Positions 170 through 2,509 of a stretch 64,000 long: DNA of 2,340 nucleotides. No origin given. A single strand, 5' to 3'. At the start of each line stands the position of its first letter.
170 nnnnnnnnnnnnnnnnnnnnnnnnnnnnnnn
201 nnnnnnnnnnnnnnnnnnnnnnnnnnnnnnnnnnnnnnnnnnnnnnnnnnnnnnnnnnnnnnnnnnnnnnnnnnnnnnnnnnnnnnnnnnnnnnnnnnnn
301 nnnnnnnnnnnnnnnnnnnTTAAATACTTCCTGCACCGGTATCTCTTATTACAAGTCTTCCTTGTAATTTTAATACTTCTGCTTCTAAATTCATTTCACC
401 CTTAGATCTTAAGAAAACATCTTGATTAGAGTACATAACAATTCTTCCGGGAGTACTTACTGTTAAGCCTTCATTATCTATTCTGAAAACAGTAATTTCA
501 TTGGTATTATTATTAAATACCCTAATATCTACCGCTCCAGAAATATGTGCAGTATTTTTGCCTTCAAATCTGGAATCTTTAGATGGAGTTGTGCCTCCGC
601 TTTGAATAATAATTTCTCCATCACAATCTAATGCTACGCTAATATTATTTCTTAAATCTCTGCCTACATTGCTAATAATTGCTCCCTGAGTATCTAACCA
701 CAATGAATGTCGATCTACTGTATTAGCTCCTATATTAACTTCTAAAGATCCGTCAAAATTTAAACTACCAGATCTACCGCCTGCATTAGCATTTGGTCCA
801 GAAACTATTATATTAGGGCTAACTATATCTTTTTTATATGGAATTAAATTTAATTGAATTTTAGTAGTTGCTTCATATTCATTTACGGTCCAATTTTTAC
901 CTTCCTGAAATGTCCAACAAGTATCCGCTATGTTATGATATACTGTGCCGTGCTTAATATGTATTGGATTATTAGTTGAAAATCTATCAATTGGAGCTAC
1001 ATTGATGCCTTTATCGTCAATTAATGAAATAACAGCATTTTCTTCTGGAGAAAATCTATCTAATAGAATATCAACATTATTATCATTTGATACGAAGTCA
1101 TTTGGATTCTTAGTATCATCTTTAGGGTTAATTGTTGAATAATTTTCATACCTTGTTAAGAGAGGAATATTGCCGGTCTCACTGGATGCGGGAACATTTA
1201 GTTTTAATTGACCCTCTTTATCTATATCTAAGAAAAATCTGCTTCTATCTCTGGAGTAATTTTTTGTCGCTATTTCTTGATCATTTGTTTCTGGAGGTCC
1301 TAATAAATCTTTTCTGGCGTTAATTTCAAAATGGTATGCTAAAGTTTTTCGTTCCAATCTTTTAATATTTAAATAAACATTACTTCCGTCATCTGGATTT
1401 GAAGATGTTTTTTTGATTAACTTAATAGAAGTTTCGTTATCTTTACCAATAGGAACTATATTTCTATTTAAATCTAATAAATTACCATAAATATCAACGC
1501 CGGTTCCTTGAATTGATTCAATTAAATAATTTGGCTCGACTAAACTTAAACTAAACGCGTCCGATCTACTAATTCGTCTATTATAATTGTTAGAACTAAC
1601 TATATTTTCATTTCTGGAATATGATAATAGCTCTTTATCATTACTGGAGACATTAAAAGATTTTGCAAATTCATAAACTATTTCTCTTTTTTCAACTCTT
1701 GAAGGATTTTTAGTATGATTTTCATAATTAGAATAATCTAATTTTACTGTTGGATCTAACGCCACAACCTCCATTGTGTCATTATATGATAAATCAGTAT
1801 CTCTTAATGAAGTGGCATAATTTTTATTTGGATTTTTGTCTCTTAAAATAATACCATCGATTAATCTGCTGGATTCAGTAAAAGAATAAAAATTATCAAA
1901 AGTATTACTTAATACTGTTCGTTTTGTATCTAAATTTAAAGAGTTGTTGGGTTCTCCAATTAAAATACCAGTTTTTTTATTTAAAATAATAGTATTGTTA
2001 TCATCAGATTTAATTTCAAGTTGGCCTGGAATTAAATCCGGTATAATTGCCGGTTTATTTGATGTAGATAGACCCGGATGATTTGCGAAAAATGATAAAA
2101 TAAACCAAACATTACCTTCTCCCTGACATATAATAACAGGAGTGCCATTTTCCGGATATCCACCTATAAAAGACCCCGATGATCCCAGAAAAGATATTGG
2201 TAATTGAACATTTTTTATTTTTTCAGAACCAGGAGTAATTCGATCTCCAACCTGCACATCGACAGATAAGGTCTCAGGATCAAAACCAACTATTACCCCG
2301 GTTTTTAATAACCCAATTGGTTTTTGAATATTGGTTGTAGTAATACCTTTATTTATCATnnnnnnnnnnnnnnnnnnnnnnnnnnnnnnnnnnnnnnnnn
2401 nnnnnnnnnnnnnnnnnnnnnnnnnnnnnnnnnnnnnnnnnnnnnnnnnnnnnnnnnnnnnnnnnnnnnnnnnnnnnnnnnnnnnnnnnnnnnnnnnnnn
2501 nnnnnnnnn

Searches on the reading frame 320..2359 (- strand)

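Call 24: search_protein_families(library=pfam, alignment_id=A1, max_evalue=0.0001)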
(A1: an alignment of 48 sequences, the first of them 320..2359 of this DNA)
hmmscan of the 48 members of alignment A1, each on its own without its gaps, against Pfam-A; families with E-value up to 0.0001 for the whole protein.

A. member 1, window:320-2359:- (679 aa): 0 families

B. families by the number of members that match (of 48 scanned): 27 families (the first 25 are shown)
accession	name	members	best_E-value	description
PF13692.12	Glyco_trans_1_4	3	5.7e-15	Glycosyl transferases group 1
PF13649.12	Methyltransf_25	3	2.5e-11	Methyltransferase domain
PF13489.12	Methyltransf_23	3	1.8e-09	Methyltransferase domain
PF00534.26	Glycos_transf_1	2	1e-22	Glycosyl transferases group 1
PF08241.18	Methyltransf_11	2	5.2e-11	Methyltransferase domain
PF13847.12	Methyltransf_31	2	1.6e-09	Methyltransferase domain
PF08242.18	Methyltransf_12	2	9.7e-09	Methyltransferase domain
PF16363.11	GDP_Man_Dehyd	1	4.3e-61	GDP-mannose 4,6 dehydratase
PF01370.27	Epimerase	1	1.5e-59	NAD dependent epimerase/dehydratase family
PF00704.34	Glyco_hydro_18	1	2.4e-46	Glycosyl hydrolases family 18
PF08484.17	Methyltransf_14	1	9.3e-27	C-methyltransferase C-terminal domain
PF01734.28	Patatin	1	1.8e-24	Patatin-like phospholipase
PF02719.21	Polysacc_synt_2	1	8.8e-22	Polysaccharide biosynthesis protein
PF01391.23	Collagen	1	3.7e-21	Collagen triple helix repeat (20 copies)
PF01073.25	3Beta_HSD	1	9e-21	3-beta hydroxysteroid dehydrogenase/isomerase family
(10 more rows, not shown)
